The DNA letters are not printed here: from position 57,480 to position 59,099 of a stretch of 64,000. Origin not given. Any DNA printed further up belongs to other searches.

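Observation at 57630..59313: Stand-alone SIR2-type NADase gene with an unrecognised C-terminal domain plus an 87-aa partner ORF: candidate uncharacterised anti-phage module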

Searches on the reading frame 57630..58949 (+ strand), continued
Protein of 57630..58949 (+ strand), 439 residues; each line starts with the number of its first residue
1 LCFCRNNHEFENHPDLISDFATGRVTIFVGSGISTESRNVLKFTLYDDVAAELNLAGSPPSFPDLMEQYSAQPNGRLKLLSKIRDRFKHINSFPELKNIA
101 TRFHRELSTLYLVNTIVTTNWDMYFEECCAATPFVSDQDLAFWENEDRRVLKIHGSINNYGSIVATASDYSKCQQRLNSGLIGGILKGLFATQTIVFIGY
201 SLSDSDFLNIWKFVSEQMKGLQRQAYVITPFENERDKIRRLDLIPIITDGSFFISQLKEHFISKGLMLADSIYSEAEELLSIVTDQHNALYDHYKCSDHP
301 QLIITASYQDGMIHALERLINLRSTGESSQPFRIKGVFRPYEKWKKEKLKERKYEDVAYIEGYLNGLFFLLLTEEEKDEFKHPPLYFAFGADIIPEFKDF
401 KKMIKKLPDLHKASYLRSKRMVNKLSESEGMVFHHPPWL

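Call 33: fold_search(model_id=the predicted structure, library=pdb)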
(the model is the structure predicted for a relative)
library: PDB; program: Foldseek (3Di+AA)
matches with E <= 10: 371; with E <= 0.001: 82
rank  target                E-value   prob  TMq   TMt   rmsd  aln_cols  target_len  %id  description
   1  9v0g_E                2.0e-10  1.00  0.43  0.66   4.3       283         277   22  Helical structure of KomBC Complex (released 2025-12-17)
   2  9v12_i                2.7e-10  1.00  0.44  0.68   4.1       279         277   23  Helical structure of KomBCMUT in complex with dITP and NAD (released 2025-12-24)
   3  8btp_A                1.1e-09  1.00  0.46  0.43  11.6       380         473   16  Helical structure of BcThsA in complex with 1''-3'gc(etheno)ADPR (released 2024-02-21)
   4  9xvc_E                2.4e-09  1.00  0.39  0.62   6.4       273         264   20  Cryo-EM Helical Structure of the dITP-KomBC(H146N) Complex with NAD Fragments (released 2026-01-21)
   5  8zsf_A                2.6e-09  1.00  0.46  0.72   3.8       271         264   23  CryoEM Helical Structure of KomC (released 2025-12-10)
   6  8wkt_B                4.4e-09  1.00  0.39  0.19  13.3       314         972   21  Cryo-EM structure of DSR2-DSAD1 complex (released 2024-05-22)
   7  8z18_A                4.8e-09  1.00  0.44  0.21  11.7       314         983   18  The tetramer complex of DSR2 and tube-forming domain of phage tail tube protein (released 2024-08-14)
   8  8bto_A                5.6e-09  1.00  0.42  0.39  13.9       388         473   15  Helical structure of BcThsA in complex with 1''-3'gcADPR (released 2024-02-21)
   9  8wyb_B                6.5e-09  1.00  0.39  0.19  18.8       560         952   16  Cryo-EM structure of DSR2 (H171A)-tube-NAD+ complex (released 2024-04-10)
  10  8wyd_B                7.2e-09  1.00  0.41  0.20  19.1       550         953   15  Cryo-EM structure of DSR2-DSAD1 complex (released 2024-04-10)
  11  8wy8_D                8.0e-09  1.00  0.44  0.22  16.7       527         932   15  Cryo-EM structure of DSR2 apo complex (released 2024-04-10)
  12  8k9a_D                8.9e-09  1.00  0.39  0.19  13.1       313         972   20  Cryo-EM structure of DSR2-DSAD1 state 2 (released 2024-05-01)
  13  7uxt_B                1.0e-08  1.00  0.44  0.42  14.4       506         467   17  Crystal structure of ligand-free SeThsA (released 2022-09-07)
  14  8wc0_B                1.1e-08  1.00  0.41  0.38  11.8       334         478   18  Crystal structure of EcThsA (released 2024-09-18)
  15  8ykf_B                1.2e-08  1.00  0.42  0.20  19.8       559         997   16  The DSR2-DSAD1 complex with DSAD1 on the opposite sides (released 2024-08-14)
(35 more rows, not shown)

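Call 47: search_solved_structures(query=A1, max_evalue=0.01)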
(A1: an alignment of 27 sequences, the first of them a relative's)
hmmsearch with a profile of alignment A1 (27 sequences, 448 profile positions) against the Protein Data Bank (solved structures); distinct sequences matched with E-value up to 0.01: 16.
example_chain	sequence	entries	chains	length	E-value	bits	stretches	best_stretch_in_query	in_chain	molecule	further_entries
8wkt_A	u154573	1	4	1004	1.2e-15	60.5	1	15-238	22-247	SIR2-like domain-containing protein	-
8k98_C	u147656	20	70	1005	1.2e-15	60.5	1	15-238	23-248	a protein | SIR2-like domain-containing protein | SIR2 family protein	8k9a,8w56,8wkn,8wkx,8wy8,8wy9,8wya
8zsf_D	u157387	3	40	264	1.8e-14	56.6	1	23-240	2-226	Sir2 family NAD-dependent protein deacetylase | KomC, SIR2 domain protein, NADase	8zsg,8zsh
6lhx_A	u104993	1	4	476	2.1e-14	56.3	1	23-277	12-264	ThsA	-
8wks_A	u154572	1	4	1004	4.4e-14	55.3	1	15-238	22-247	SIR2-like domain-containing protein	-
8wyb_A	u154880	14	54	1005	4.4e-14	55.3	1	15-238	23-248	SIR2-like domain-containing protein | DSR2 H171A | DSR2(H171A)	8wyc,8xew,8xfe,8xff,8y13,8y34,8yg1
8bto_A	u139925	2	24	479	3e-13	52.6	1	23-277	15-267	NAD(+) hydrolase ThsA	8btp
9xvc_H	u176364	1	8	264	4.8e-13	51.9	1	23-240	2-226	KomC(H146N), a SIR2-domain NADase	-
8wfn_A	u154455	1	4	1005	6.1e-13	51.6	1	15-238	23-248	SIR2-like domain-containing protein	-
8zsi_E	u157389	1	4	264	6.8e-13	51.4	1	23-240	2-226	Sir2 family NAD-dependent protein deacetylase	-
8wc0_A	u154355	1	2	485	2.6e-12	49.5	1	23-221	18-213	NAD(+) hydrolase ThsA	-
7uxt_B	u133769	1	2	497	1.5e-09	40.4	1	27-225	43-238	USG protein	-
9v0g_E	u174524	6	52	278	4.3e-09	38.9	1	25-234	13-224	NAD-dependent protein deacetylase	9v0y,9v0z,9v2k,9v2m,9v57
9v12_i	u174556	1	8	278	2.2e-06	29.9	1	25-234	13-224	NAD-dependent protein deacetylase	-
9r3e_B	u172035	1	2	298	0.0042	19.1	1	125-251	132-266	Protein FAM118B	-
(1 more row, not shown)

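Call 61: find_homologous_proteins(query=L001:4780-5820:+)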
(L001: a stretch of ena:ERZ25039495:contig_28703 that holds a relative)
Query L001:4780-5820:+ (346 aa): 40 proteins with E <= 0.001 among 2369 candidates.
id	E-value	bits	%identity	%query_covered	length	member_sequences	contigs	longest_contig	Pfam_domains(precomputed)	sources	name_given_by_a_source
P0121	2.0e-227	772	100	100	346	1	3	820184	-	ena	-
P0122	7.7e-189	645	85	100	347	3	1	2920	-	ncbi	-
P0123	2.1e-188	643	84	100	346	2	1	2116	-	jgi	jgi:hypothetical protein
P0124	9.4e-186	635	84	100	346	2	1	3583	-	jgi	jgi:hypothetical protein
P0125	9.1e-174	595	79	100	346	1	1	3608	-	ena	-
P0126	1.3e-173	595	80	100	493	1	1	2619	-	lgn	-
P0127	4.1e-172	590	84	92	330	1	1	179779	-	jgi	jgi:hypothetical protein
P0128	2.5e-103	364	81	59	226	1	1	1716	-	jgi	jgi:hypothetical protein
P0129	2.0e-95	338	77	59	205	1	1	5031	-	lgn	-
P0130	7.9e-94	333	75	59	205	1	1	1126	-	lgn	-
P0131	2.5e-90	321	73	59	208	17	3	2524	-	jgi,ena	jgi:hypothetical protein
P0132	8.5e-89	316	72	59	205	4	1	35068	-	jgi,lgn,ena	-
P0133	1.6e-88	315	72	58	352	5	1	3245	-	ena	-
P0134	1.3e-86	309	67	59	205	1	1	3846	-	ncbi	-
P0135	9.1e-86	306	68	59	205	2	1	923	-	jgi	jgi:hypothetical protein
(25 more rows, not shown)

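Call 62: find_encoding_contigs(protein=P0121, flank=8000, max_places=4)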
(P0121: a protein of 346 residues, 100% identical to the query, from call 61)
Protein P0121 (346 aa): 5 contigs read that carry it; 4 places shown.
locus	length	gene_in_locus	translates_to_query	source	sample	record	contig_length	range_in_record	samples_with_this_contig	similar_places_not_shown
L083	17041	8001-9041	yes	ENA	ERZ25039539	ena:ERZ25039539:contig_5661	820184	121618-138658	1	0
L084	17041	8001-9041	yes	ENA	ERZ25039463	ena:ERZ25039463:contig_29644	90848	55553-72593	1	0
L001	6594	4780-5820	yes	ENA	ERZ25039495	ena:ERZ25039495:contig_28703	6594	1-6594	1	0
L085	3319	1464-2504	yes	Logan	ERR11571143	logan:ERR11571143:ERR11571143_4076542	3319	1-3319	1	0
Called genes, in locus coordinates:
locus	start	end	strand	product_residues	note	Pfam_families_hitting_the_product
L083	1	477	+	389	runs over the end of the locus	PF03435:Sacchrp_dh_NADP, PF16653:Sacchrp_dh_C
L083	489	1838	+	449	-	PF03972:MmgE_PrpD_N, PF19305:MmgE_PrpD_C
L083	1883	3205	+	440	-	PF05222:AlaDh_PNT_N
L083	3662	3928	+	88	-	PF04365:BrnT_toxin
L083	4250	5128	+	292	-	PF02567:PhzC-PhzF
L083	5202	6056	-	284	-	PF01610:DDE_Tnp_ISL3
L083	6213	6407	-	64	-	-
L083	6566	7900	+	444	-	PF13289:SIR2_2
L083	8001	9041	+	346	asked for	-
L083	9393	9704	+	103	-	-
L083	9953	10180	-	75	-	-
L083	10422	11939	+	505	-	PF06863:DUF1254, PF06742:DUF1214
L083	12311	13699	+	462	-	PF00282:Pyridoxal_deC, PF01212:Beta_elim_lyase (faint), PF05889:SepSecS (faint)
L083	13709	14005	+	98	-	PF11746:DUF3303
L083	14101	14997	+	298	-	-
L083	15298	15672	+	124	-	PF01850:PIN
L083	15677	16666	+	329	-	PF00389:2-Hacid_dh, PF02826:2-Hacid_dh_C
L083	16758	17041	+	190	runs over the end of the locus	PF08534:Redoxin, PF00578:AhpC-TSA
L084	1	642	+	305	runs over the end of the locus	PF12911:OppC_N (weak), PF00528:BPD_transp_1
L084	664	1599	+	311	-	PF03435:Sacchrp_dh_NADP, PF16653:Sacchrp_dh_C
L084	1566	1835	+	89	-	PF16653:Sacchrp_dh_C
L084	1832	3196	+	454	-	PF03972:MmgE_PrpD_N, PF19305:MmgE_PrpD_C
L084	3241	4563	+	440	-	PF05222:AlaDh_PNT_N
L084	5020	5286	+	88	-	PF04365:BrnT_toxin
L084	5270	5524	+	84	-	PF14384:BrnA_antitoxin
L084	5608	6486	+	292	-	PF02567:PhzC-PhzF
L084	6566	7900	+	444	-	PF13289:SIR2_2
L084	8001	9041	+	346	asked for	-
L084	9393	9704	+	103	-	-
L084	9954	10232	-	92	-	-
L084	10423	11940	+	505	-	PF06863:DUF1254, PF06742:DUF1214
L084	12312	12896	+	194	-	PF00282:Pyridoxal_deC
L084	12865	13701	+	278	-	PF00282:Pyridoxal_deC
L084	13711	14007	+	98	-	PF11746:DUF3303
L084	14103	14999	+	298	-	-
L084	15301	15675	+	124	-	PF01850:PIN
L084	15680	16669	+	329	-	PF00389:2-Hacid_dh, PF02826:2-Hacid_dh_C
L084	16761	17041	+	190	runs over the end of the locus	PF08534:Redoxin, PF00578:AhpC-TSA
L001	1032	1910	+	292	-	PF02567:PhzC-PhzF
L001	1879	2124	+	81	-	-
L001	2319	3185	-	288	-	PF14690:Zn_ribbon_ISL3, PF13542:HTH_Tnp_ISL3, PF01610:DDE_Tnp_ISL3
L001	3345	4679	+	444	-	PF13289:SIR2_2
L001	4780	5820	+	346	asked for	-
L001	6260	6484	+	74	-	-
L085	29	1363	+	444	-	PF13289:SIR2_2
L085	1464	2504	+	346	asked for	-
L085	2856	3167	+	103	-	-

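Call 63: find_encoding_contigs(protein=P0005, flank=6000, max_places=3)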
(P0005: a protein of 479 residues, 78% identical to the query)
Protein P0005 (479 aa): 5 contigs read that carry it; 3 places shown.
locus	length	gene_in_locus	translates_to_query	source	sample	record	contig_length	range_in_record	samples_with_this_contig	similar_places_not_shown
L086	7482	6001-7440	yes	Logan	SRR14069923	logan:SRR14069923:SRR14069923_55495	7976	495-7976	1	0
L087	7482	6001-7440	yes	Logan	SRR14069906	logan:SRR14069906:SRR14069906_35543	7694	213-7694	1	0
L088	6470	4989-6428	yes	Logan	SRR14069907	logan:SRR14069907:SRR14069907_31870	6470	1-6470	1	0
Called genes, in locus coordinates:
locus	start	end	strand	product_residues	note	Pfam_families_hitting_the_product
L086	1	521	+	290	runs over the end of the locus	PF01582:TIR (weak), PF13676:TIR_2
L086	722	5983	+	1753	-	PF25199:nSTAND_NTPase5 (faint)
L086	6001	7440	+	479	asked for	PF13289:SIR2_2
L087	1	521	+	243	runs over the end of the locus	?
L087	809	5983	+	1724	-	PF25199:nSTAND_NTPase5 (faint)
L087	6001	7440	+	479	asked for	PF13289:SIR2_2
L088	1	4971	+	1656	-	?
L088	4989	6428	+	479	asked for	PF13289:SIR2_2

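Call 64: find_encoding_contigs(protein=P0004, flank=6000, max_places=3)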
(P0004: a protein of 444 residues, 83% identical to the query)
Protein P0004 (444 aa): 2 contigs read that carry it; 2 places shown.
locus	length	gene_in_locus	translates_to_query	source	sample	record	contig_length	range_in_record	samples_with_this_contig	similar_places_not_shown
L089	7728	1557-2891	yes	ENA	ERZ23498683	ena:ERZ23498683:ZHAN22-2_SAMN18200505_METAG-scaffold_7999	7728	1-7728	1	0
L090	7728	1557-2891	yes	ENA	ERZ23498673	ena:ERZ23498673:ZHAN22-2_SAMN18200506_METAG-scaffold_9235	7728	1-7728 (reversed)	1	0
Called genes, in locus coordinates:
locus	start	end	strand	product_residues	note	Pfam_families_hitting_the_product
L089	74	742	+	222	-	PF21941:SMEK_N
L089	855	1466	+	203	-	PF01209:Ubie_methyltran, PF13489:Methyltransf_23, PF00891:Methyltransf_2 (weak), PF08003:Methyltransf_9 (weak), PF13847:Methyltransf_31, PF08241:Methyltransf_11, PF08242:Methyltransf_12, PF13649:Methyltransf_25, +1 more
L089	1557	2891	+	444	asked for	PF13289:SIR2_2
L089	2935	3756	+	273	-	PF08867:FRG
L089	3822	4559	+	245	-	-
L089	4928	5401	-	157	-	PF04986:Y2_Tnp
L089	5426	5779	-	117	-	PF13495:Phage_int_SAM_4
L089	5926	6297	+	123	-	-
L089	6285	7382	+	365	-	PF00665:rve, PF13683:rve_3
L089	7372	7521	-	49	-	PF13495:Phage_int_SAM_4 (weak)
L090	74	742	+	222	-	PF21941:SMEK_N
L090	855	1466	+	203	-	PF01209:Ubie_methyltran, PF05148:Methyltransf_8 (weak), PF13489:Methyltransf_23, PF00891:Methyltransf_2 (weak), PF13847:Methyltransf_31, PF08241:Methyltransf_11, PF08242:Methyltransf_12, PF13649:Methyltransf_25, +1 more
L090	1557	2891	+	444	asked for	PF13289:SIR2_2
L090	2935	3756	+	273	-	PF08867:FRG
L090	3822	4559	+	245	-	-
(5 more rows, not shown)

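Call 65: find_encoding_contigs(protein=P0127, flank=8000, max_places=2)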
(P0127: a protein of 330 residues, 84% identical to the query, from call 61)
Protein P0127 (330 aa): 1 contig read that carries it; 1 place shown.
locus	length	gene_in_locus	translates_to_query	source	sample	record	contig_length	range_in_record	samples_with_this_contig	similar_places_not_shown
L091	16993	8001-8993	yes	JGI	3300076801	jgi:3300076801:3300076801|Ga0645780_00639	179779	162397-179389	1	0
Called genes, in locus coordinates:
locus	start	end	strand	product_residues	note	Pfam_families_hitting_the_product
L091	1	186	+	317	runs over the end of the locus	PF19300:BPD_transp_1_N, PF00528:BPD_transp_1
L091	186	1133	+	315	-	PF12911:OppC_N, PF00528:BPD_transp_1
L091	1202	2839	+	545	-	PF00496:SBP_bac_5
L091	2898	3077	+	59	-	-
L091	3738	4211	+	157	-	PF02142:MGS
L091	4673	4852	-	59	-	-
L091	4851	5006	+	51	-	PF06983:3-dmu-9_3-mt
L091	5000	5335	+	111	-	PF06983:3-dmu-9_3-mt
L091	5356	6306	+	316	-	PF20247:DUF6602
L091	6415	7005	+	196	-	PF01844:HNH, PF14279:HNH_5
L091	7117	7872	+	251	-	-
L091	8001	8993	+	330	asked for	-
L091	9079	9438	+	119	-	-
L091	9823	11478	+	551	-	PF14104:DUF4277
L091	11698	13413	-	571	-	-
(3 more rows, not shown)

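Call 71: search_protein_families(library=pfam, alignment_id=A3, max_evalue=0.00001)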
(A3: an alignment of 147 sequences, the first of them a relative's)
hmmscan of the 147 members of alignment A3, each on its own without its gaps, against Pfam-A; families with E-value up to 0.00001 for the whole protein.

A. member 1, L003:9121-9909:+ (263 aa): 1 family
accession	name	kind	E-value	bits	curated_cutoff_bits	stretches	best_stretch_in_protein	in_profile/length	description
PF18928.5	DUF5677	-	2.4e-29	103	27.1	1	56-205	2-165/166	Family of unknown function (DUF5677)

B. families by the number of members that match (of 147 scanned): 161 families (the first 25 are shown)
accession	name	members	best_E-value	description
PF00005.33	ABC_tran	5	2.1e-46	ABC transporter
PF02867.20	Ribonuc_red_lgC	4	4.7e-125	Ribonucleotide reductase, barrel domain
PF08471.15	Ribonuc_red_2_N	4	9.6e-45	Class II vitamin B12-dependent ribonucleotide reductase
PF12637.14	TSCPD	4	3.7e-10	TSCPD domain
PF13304.12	AAA_21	3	1.2e-14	AAA domain, putative AbiEii toxin, Type IV TA system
PF02463.25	SMC_N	3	1.2e-11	RecF/RecN/SMC N terminal domain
PF02897.21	Peptidase_S9_N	2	1.7e-96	Prolyl oligopeptidase, N-terminal beta-propeller domain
PF04986.18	Y2_Tnp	2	7.3e-63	Putative transposase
PF00326.27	Peptidase_S9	2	7e-58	Prolyl oligopeptidase family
PF00664.28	ABC_membrane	2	1.4e-55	ABC transporter transmembrane region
PF05958.17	tRNA_U5-meth_tr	2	4.8e-28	tRNA (Uracil-5-)-methyltransferase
PF00589.27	Phage_integrase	2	1.5e-26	Phage integrase family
PF01443.25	Viral_helicase1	2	1.4e-18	Viral superfamily 1 RNA helicase core domain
PF13604.12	AAA_30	2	1.8e-17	AAA domain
PF04471.18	Mrr_cat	2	2.8e-17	Restriction endonuclease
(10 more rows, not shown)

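Call 72: search_protein_families(library=padloc, alignment_id=A3, max_evalue=1e-10)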
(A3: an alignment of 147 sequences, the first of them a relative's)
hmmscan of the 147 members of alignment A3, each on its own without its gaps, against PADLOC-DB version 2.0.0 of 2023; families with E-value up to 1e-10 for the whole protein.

A. member 1, L003:9121-9909:+ (263 aa): 0 families

B. families by the number of members that match (of 147 scanned): 54 families (the first 25 are shown)
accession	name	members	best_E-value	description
PDLC04135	mad3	5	4e-51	mads_3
PDLC04134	mad2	2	1.4e-24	mads_2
PDLC05035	PDC-S53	1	0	-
PDLC04962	PDC-S22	1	1e-134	-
PDLC03012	ShosT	1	1.6e-77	-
PDLC02935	PRTase_III-A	1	4.3e-65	-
PDLC01908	CARF5--CARF_ADA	1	1.5e-45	-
PDLC03962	ShosT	1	5.5e-45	-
PDLC03040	REase_I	1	2.1e-35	Type I restriction enzyme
PDLC02934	PRTase_III-A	1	6.2e-34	-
PDLC05064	PDC-S68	1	1.6e-26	-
PDLC02931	PRTase_III-A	1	2.4e-26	-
PDLC02933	PRTase_III-A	1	1.6e-25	-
PDLC05065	PDC-S68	1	8.5e-24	-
PDLC00122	GajB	1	1.1e-23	UrvD helicase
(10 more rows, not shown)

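Call 81: search_protein_families(library=phrogs, proteins=[P0001, P0121, L084:9393-9704:+], max_evalue=0.01)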
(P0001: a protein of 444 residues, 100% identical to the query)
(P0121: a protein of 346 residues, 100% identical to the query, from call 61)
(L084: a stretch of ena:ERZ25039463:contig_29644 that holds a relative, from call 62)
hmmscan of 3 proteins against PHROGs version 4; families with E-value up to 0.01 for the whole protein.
P0001 (444 aa): 2 families
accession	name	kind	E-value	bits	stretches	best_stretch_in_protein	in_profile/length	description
phrog_2695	-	unknown function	1.6e-19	71.4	1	110-223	126-243/531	-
phrog_7567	-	unknown function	0.00024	20.9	1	121-215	117-211/434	-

P0121 (346 aa): 0 families

L084:9393-9704:+ (103 aa): 0 families

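Call 82: search_dna_similar(query=P0001, collection=plasmids, mode=protein, max_rows=15)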
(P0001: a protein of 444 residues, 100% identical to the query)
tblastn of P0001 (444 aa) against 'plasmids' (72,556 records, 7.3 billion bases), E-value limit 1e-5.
Records with a match: 37; places in all: 37; records where one place covers at least 80% of the query: 2.
Best place of each record, by identity: <60% 37.
By first word of the organism name: Bacillus 16; Corynebacterium 2; Phocaeicola 2; Pantoea 2; Hymenobacter 2; Rhodococcus 2; Agrobacterium 1; Burkholderia 1; Mammaliicoccus 1; Acetoanaerobium 1; and 7 more.
By predicted mobility (MOB-suite, as given by PLSDB): non-mobilizable 20; conjugative 10; mobilizable 7.
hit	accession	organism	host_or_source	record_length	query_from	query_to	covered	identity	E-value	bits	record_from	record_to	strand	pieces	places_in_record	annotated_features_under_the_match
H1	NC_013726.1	Corynebacterium glutamicum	-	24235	6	440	98%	33.5%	6e-63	227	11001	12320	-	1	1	SIR2 family protein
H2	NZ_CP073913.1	Corynebacterium glutamicum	cell culture,Jiangsu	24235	6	440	98%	33.5%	6e-63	227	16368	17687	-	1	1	SIR2 family protein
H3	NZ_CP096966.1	Phocaeicola vulgatus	whole organism,human feces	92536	28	294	60%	28.2%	5e-8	63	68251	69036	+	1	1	SIR2 family protein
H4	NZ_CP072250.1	Phocaeicola dorei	Homo sapiens,cultured bacterial ...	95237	28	294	60%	28.2%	5e-8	63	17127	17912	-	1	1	SIR2 family protein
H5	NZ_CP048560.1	Agrobacterium fabrum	walnut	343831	21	244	50%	28.1%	3e-11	73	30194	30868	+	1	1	SIR2 family protein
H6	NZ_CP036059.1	Bacillus mycoides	cell culture,soil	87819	27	233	47%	30.4%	7e-10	69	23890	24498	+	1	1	SIR2 family protein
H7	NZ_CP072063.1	Bacillus mycoides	cell culture,soil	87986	27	233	47%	30.4%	7e-10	69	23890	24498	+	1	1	SIR2 family protein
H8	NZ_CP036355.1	Bacillus sp. SYJ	Pelodiscus sinensis,tissue sample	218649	16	235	50%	27.3%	2e-13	80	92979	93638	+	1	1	SIR2 family protein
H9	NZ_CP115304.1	Bacillus tropicus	Tryonyx sinensis (Chinese soft-shell ...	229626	16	235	50%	27.3%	2e-13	80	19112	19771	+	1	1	SIR2 family protein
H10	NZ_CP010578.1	Bacillus thuringiensis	whole organism,soil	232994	16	235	50%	27.3%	5e-13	79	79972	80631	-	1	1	SIR2 family protein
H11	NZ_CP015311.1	Bacillus thuringiensis serovar morrisoni str. 4AA1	Tribolium castaneum,whole organism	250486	16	235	50%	27.3%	5e-13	79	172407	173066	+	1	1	SIR2 family protein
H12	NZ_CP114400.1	Bacillus thuringiensis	liquid culture,Bacillus thuringiensis ...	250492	16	235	50%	27.3%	5e-13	79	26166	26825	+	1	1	SIR2 family protein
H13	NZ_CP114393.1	Bacillus thuringiensis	liquid culture,Bacillus thuringiensis ...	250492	16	235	50%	27.3%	5e-13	79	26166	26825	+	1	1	SIR2 family protein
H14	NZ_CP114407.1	Bacillus thuringiensis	liquid culture,Bacillus thuringiensis ...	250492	16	235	50%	27.3%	5e-13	79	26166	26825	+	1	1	SIR2 family protein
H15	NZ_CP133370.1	Bacillus thuringiensis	Tenebrio molitor,liquid culture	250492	16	235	50%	27.3%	5e-13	79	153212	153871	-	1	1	SIR2 family protein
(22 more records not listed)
